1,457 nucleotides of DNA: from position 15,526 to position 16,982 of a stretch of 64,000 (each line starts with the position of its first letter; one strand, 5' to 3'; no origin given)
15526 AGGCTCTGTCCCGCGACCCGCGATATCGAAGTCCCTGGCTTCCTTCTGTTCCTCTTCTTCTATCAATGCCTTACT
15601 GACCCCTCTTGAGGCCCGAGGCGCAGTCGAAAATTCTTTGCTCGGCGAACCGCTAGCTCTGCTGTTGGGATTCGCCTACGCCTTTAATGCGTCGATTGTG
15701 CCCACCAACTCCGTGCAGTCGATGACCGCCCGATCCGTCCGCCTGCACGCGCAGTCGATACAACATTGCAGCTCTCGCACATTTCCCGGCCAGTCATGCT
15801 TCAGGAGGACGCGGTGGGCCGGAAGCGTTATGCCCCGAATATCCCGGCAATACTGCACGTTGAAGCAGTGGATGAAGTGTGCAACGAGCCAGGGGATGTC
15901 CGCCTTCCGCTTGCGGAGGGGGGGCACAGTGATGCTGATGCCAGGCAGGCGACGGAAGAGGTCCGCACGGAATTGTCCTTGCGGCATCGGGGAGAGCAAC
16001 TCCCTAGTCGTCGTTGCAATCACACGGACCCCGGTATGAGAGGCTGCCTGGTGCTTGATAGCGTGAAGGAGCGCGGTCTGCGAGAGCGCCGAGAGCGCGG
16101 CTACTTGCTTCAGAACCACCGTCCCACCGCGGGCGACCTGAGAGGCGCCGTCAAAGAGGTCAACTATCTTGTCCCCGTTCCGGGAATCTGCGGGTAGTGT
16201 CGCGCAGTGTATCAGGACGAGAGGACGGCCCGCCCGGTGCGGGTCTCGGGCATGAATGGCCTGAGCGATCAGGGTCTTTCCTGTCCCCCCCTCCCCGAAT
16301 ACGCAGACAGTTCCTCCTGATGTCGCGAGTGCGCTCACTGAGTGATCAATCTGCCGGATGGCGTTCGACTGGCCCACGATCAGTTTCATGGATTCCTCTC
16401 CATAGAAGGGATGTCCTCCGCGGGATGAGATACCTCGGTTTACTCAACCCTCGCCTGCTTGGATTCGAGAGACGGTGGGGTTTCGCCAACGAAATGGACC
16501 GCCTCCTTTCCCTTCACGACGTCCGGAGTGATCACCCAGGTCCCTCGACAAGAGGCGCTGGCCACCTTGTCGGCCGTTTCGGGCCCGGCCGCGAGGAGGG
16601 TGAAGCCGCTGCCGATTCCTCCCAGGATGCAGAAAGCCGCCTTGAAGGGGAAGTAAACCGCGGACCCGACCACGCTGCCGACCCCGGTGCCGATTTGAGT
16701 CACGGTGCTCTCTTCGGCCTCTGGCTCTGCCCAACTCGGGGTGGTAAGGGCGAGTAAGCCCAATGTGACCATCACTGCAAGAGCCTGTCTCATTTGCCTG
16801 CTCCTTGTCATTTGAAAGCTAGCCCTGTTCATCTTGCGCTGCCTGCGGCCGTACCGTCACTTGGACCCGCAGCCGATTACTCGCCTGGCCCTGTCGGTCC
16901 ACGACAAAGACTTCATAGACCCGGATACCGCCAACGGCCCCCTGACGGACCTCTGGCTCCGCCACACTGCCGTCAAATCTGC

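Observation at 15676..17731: Degenerate stand-alone bEBP AAA+ domain co-oriented with three small exported proteins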

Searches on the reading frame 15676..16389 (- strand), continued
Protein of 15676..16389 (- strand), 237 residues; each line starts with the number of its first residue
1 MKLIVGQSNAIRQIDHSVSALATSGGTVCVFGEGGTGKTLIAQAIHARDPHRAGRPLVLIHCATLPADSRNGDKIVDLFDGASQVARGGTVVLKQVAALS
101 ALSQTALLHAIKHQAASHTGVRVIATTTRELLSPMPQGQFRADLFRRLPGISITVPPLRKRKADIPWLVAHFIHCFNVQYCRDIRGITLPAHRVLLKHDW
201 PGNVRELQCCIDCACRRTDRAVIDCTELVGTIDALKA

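Call 46: fold_search(model_id=the predicted structure, library=pdb)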
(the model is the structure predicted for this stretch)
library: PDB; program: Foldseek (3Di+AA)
matches with E <= 10: 1788; with E <= 0.001: 489
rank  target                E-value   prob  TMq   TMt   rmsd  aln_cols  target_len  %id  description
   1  3m0e_A                1.6e-17  1.00  0.80  0.77   4.7       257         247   30  Crystal structure of the ATP-bound state of Walker B mutant of NtrC1 ATPase domain (released 2010-11-03)
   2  1ny5_A                1.6e-16  1.00  0.80  0.50   3.8       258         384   29  Crystal structure of sigm54 activator (AAA+ ATPase) in the inactive state (released 2003-11-11)
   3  1ny5_B                1.2e-15  1.00  0.82  0.51   3.4       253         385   30  Crystal structure of sigm54 activator (AAA+ ATPase) in the inactive state (released 2003-11-11)
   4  7v2b_D                1.8e-15  1.00  0.80  0.52   3.0       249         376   24  Crystal Structure of VpsR display novel dimeric architecture and c-di-GMP binding: mechanistic implications in oligome (released 2022-04-06)
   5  7v2b_A                3.5e-15  1.00  0.79  0.51   4.1       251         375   24  Crystal Structure of VpsR display novel dimeric architecture and c-di-GMP binding: mechanistic implications in oligome (released 2022-04-06)
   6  4lzz_W                3.9e-15  1.00  0.82  0.78   3.4       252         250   31  Nucleotide-induced asymmetry within atpase activator ring drives s54-RNAP interaction and ATP hydrolysis (released 2013-12-04)
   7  9qq6_C                5.8e-15  1.00  0.78  0.75   3.5       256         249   32  Structure of the Azotobacter vinelandii NifL-NifA complex (released 2025-06-18)
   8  1ny6_A                7.0e-15  1.00  0.81  0.78   2.9       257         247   30  Crystal structure of sigm54 activator (AAA+ ATPase) in the active state (released 2003-11-11)
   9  4lzz_E                8.8e-15  1.00  0.80  0.74   3.7       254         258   30  Nucleotide-induced asymmetry within atpase activator ring drives s54-RNAP interaction and ATP hydrolysis (released 2013-12-04)
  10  5exp                  9.3e-15  1.00  0.79  0.75   4.6       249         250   29  AAA+ domain of FleQ from Pseudomonas aeruginosa (released 2016-01-13)
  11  1ny6_C                1.4e-14  1.00  0.82  0.78   3.7       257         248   30  Crystal structure of sigm54 activator (AAA+ ATPase) in the active state (released 2003-11-11)
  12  1ojl_E                1.5e-14  1.00  0.79  0.67   6.8       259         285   33  Crystal structure of a sigma54-activator suggests the mechanism for the conformational switch necessary for sigma54 bi (released 2005-05-19)
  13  6luf_A                1.8e-14  1.00  0.80  0.77   4.4       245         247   27  Trans-acting mutant Y290A of the central AAA+ domain of the flagellar regulatory protein FlrC (released 2020-03-18)
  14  5exs                  2.4e-14  1.00  0.79  0.75   4.5       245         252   31  AAA+ ATPase FleQ from Pseudomonas aeruginosa bound to ATP-gamma-S (released 2016-01-13)
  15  4lzz_L                2.5e-14  1.00  0.80  0.78   4.2       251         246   29  Nucleotide-induced asymmetry within atpase activator ring drives s54-RNAP interaction and ATP hydrolysis (released 2013-12-04)
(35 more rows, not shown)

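Call 48: search_protein_families(library=padloc, proteins=[window:15676-16389:-], max_evalue=0.01)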
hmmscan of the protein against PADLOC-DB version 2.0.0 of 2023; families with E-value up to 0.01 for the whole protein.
window:15676-16389:- (237 aa): 5 families
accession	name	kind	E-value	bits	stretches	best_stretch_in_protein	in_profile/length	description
PDLC01995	RtcR_PspF2--CARF_AAA_HTH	-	1.9e-41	140.7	1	4-228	169-410/481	-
PDLC01993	RtcR--CARF_AAA_HTH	-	6.1e-17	59.2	1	22-235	201-439/523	-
PDLC01994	RtcR_PspF1--CARF_AAA_HTH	-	1.3e-10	39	1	84-208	247-378/468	-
PDLC02372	Nhi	-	0.0014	15.4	1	21-68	195-240/470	-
PDLC02350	AbiO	-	0.0018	15.1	1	25-67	192-233/468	AbiO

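Call 53: search_protein_representatives(alignment_id=A1)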
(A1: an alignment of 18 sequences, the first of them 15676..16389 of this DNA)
Query: 18 sequences, 237 profile positions. Proteins with E-value up to 0.001 (for the whole library): 161766; up to 1e-10: 112677; up to 1e-30: 26040. The best 150 are listed.
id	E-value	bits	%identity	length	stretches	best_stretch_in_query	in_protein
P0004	1.2e-138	476.5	-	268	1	1-237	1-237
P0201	6.0e-88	310.6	-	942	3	4-216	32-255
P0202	2.1e-76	272.8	-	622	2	4-218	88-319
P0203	1.7e-73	263.3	-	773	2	7-221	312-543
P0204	5.7e-72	258.3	-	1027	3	4-214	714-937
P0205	2.4e-70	253.0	-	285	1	1-228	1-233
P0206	1.7e-69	250.2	-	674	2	13-222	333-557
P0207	4.8e-68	245.5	-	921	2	3-223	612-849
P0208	1.6e-67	243.7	-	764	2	18-220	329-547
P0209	3.8e-66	239.2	-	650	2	5-227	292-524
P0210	1.0e-65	237.8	-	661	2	21-218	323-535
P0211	1.3e-65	237.5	-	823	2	4-224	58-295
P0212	9.7e-65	234.6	-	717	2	3-213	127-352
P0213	1.2e-63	231.1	-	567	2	16-230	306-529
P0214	5.1e-61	222.5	-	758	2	4-228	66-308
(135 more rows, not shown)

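Call 55: find_encoding_contigs(protein=P0205, flank=8000, max_places=3)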
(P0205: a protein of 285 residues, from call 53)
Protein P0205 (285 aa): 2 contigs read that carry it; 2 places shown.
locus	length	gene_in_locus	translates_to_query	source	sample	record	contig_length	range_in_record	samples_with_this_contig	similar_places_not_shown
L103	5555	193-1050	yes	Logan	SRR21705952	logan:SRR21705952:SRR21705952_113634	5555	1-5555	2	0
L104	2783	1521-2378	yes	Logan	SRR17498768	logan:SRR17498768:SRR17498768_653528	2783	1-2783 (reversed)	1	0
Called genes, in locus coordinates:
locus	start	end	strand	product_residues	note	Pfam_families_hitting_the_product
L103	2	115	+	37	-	?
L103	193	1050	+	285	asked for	PF00158:Sigma54_activat, PF13191:AAA_16 (weak), PF14532:Sigma54_activ_2, PF00004:AAA (weak), PF25601:AAA_lid_14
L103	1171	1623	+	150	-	PF04120:Iron_permease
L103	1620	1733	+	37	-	-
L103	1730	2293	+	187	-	-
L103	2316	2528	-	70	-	-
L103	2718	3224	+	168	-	PF05239:PRC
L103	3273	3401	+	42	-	-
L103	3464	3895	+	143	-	PF05239:PRC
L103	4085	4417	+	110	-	-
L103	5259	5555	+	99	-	?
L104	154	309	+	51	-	PF11752:DUF3309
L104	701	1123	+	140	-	-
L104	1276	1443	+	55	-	PF07043:DUF1328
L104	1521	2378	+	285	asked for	PF00158:Sigma54_activat, PF13191:AAA_16 (weak), PF14532:Sigma54_activ_2, PF00004:AAA (weak), PF25601:AAA_lid_14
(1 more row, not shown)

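Call 62: find_related_loci(query=window:15676-16389:-, collection=metagenome_contigs, flank=6000)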
Query window:15676-16389:- (237 aa) in metagenome_contigs; peptide patterns used: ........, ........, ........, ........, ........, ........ (x = any residue, [..] = any of these).
100 stretches matched a pattern; 9 encode a relative of the query (tblastn E <= 1e-3); 9 distinct loci.
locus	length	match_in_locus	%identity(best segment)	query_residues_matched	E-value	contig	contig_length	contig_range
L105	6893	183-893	100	1-237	3e-159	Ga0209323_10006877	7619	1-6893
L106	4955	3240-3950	96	1-237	1e-152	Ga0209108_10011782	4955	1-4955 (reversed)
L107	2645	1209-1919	89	1-237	4e-146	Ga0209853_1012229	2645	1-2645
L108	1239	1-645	95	23-237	6e-151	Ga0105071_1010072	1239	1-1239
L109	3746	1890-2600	79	1-237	4e-125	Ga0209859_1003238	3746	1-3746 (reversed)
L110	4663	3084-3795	95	1-237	2e-128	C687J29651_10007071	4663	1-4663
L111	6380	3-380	100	112-237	4e-84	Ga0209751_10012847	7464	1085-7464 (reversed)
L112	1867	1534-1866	91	1-111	1e-62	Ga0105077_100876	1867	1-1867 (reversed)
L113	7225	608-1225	30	27-212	2e-21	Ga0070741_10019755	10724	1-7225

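Call 71: search_protein_families(library=pfam, proteins=[P0205], max_evalue=10)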
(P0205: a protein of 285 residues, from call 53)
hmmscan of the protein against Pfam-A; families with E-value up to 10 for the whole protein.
P0205 (285 aa): 26 families (the best 25 are shown)
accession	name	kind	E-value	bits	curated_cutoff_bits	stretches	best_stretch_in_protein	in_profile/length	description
PF00158.32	Sigma54_activat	-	8.1e-23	81.4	20.2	1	4-157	1-167/168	Sigma-54 interaction domain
PF14532.12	Sigma54_activ_2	-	4.7e-22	79.2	25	1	5-162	1-138/138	Sigma-54 interaction domain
PF25601.1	AAA_lid_14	-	8.8e-22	77.2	27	1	163-240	1-77/87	AAA+ ATPase lid domain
PF13191.12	AAA_16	-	2.2e-06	28.7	32.6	1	5-109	3-100/167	AAA ATPase domain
PF00004.35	AAA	-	2.4e-06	28.4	21.2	1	28-99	1-73/131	ATPase family associated with various cellular activities (AAA)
PF13401.12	AAA_22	-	0.0013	19.5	27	1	28-70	8-46/130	AAA domain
PF06068.19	TIP49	-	0.0018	18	23.8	1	10-82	35-106/347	TIP49 P-loop domain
PF01078.27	Mg_chelatase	-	0.0031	17.4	20.3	1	13-46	10-43/207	Magnesium chelatase, subunit ChlI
PF06745.19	ATPase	-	0.0039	17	26.6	1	11-58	5-53/231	KaiC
PF20720.3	nSTAND3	-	0.0049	17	27.2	1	25-57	17-49/155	Novel STAND NTPase 3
PF01695.23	IstB_IS21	-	0.0094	15.9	24.1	1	25-55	92-122/238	IstB-like ATP binding protein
PF13245.12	AAA_19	-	0.013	16.1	25.1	1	17-53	4-39/134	AAA domain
PF07728.20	AAA_5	-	0.033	14.6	22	1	27-62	1-35/139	AAA domain (dynein-related subfamily)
PF09848.15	SLFN-g3_helicase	-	0.042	13.6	24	1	28-47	4-23/354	Schlafen group 3, DNA/RNA helicase domain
PF05729.18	NACHT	-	0.071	13.4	26.7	1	28-47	3-22/167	NACHT domain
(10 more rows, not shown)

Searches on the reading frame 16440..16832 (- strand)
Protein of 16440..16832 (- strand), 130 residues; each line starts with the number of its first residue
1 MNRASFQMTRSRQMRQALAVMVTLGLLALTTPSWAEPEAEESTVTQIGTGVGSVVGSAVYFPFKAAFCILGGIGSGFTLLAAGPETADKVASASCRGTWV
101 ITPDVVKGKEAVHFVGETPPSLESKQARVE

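Call 3: search_protein_families(library=pfam, proteins=[window:16440-16832:-], max_evalue=1)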
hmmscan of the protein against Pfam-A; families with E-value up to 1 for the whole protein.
window:16440-16832:- (130 aa): 1 family
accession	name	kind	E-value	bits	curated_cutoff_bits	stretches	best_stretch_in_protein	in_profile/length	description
PF04306.18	DUF456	-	0.015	16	29.4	1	17-94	35-113/139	Protein of unknown function (DUF456)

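Call 4: search_protein_families(library=ncbifam, proteins=[window:16440-16832:-], max_evalue=1)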
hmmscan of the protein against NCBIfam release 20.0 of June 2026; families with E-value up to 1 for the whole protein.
window:16440-16832:- (130 aa): 1 family
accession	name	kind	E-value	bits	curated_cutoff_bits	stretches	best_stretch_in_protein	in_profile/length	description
NF042915.1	MAB_1171c_fam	subfamily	0.058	12.4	100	1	6-69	16-79/362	MAB_1171c family putative transporter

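Call 48: search_protein_families(library=padloc, proteins=[window:16440-16793:-], max_evalue=0.01)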
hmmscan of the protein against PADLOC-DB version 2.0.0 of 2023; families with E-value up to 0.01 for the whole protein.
window:16440-16793:- (117 aa): 0 families
